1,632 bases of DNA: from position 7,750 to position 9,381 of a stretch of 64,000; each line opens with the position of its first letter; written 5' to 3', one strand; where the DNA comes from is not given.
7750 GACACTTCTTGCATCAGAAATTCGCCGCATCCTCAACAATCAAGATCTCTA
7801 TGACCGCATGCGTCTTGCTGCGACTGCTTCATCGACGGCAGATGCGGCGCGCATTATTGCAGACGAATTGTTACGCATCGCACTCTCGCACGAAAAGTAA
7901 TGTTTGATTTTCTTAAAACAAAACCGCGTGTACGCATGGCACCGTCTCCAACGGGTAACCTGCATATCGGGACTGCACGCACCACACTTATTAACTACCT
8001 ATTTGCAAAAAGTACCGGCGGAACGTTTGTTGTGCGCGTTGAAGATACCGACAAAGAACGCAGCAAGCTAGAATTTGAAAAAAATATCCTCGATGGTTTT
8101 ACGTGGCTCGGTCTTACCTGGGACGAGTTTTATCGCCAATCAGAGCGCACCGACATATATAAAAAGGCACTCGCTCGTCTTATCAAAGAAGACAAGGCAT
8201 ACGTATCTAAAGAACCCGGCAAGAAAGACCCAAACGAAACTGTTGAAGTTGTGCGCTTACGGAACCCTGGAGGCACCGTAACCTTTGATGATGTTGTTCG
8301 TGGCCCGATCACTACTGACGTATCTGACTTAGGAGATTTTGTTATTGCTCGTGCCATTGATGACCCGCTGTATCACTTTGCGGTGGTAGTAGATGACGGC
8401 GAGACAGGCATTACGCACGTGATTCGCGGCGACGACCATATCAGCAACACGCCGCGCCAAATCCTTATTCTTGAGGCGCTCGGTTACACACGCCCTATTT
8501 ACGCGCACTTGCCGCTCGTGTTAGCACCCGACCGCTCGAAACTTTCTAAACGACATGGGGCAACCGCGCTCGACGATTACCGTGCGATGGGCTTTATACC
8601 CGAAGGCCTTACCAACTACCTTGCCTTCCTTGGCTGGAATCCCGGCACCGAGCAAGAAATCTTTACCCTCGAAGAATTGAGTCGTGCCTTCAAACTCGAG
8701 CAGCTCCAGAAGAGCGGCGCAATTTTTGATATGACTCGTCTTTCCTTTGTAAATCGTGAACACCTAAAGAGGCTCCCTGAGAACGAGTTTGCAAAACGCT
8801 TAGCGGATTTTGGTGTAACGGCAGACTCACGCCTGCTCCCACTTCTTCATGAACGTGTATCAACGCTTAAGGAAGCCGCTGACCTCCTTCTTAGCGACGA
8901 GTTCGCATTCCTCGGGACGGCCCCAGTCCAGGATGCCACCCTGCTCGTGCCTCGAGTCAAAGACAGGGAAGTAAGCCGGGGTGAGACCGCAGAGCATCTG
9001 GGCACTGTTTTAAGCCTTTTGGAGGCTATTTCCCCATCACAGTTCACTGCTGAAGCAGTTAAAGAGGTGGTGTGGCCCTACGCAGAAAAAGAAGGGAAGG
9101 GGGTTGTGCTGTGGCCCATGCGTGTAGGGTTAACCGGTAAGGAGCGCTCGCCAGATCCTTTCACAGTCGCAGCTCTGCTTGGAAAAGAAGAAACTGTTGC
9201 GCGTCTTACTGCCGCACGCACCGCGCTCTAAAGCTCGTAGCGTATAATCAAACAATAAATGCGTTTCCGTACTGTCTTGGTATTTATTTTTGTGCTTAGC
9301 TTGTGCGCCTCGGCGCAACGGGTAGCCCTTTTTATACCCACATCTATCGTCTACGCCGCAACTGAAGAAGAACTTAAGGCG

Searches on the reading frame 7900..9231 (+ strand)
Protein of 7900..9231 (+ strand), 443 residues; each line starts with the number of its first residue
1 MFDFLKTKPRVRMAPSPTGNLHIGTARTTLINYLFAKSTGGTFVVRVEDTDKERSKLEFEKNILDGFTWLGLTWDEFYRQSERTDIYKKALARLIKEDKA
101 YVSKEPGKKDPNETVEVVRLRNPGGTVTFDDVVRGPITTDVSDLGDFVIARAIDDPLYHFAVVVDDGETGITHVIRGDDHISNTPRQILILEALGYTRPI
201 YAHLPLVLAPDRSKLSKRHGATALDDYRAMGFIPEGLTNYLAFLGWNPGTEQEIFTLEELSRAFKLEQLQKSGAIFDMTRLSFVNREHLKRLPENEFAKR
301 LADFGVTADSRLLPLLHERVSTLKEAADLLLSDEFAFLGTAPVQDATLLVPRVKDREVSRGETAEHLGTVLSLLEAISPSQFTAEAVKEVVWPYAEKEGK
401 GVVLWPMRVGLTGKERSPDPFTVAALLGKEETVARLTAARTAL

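Call 19: find_related_loci(query=window:7900-9231:+, collection=genome_contigs, flank=10000)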
Query window:7900-9231:+ (443 aa) in genome_contigs; peptide patterns used: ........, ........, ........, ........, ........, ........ (x = any residue, [..] = any of these).
600 stretches matched a pattern (row limit reached: there are more); 593 encode a relative of the query (tblastn E <= 1e-3); the best 80 are kept; 80 distinct loci.
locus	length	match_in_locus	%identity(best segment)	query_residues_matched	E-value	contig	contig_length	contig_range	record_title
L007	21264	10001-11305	53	12-439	2e-154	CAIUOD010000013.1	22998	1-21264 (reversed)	Candidatus Adlerbacteria bacterium isolate MJ-time_bin-4889 genome assembly, contig: bin-4889:13/41, whole genome shotgu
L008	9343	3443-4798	49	7-443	3e-145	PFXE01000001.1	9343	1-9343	MAG: Candidatus Zambryskibacteria bacterium CG_4_9_14_3_um_filter_40_16 CG_4_9_14_3_um_filter_150_scaffold_8594_c, whole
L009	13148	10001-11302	54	12-439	6e-145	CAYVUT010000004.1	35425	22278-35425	MAG TPA_asm: uncultured Candidatus Saccharibacteria bacterium isolate binchicken_co134_152 genome assembly, contig: NODE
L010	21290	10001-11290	54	10-439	7e-144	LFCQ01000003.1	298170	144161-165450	MAG: Parcubacteria bacterium C7867-007 C7867_00011, whole genome shotgun sequence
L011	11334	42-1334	51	12-443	7e-143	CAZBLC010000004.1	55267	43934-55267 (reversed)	MAG TPA_asm: uncultured Candidatus Saccharibacteria bacterium isolate SRP286056_co2_106 genome assembly, contig: NODE_61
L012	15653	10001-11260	51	11-439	2e-142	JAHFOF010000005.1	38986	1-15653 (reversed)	MAG: bacterium isolate nzgw498 NODE_1396_length_38987_cov_3.678459, whole genome shotgun sequence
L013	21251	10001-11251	52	12-443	2e-142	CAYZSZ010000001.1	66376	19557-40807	MAG TPA_asm: uncultured Candidatus Saccharibacteria bacterium isolate SRP133034_co1_256 genome assembly, contig: NODE_21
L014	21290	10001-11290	51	5-439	7e-142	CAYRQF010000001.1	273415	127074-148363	MAG TPA_asm: uncultured Candidatus Saccharibacteria bacterium isolate SRP286056_co2_43 genome assembly, contig: NODE_24_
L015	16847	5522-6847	52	2-439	4e-141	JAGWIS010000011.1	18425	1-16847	MAG: Patescibacteria group bacterium isolate REEB12 contig-150_3744, whole genome shotgun sequence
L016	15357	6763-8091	55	10-443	4e-152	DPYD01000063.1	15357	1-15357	MAG TPA_asm: Candidatus Kaiserbacteria bacterium isolate UBA10103 contig_19368, whole genome shotgun sequence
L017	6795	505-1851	48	8-443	7e-139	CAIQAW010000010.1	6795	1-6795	Candidatus Nomurabacteria bacterium isolate Kiruna_bin-09228 genome assembly, contig: bin-09228:10/82, whole genome shot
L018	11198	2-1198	55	50-443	2e-138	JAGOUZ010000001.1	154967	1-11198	MAG: Candidatus Paceibacterota bacterium isolate Gw_Eff_bin_534 Gw_Eff_89_length_154967_cov_7.020499, whole genome shotg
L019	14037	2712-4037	46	5-443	9e-136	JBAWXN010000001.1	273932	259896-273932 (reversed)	MAG: bacterium isolate ELA064 MAG064_1, whole genome shotgun sequence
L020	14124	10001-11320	48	12-443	1e-132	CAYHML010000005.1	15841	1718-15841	MAG TPA_asm: uncultured Candidatus Saccharibacteria bacterium isolate ERP119705_co13_657 genome assembly, contig: NODE_4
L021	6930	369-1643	48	12-436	6e-132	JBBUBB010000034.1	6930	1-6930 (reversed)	MAG: Patescibacteria group bacterium isolate H41-bin031_1 H41_bin031_1_000000000034, whole genome shotgun sequence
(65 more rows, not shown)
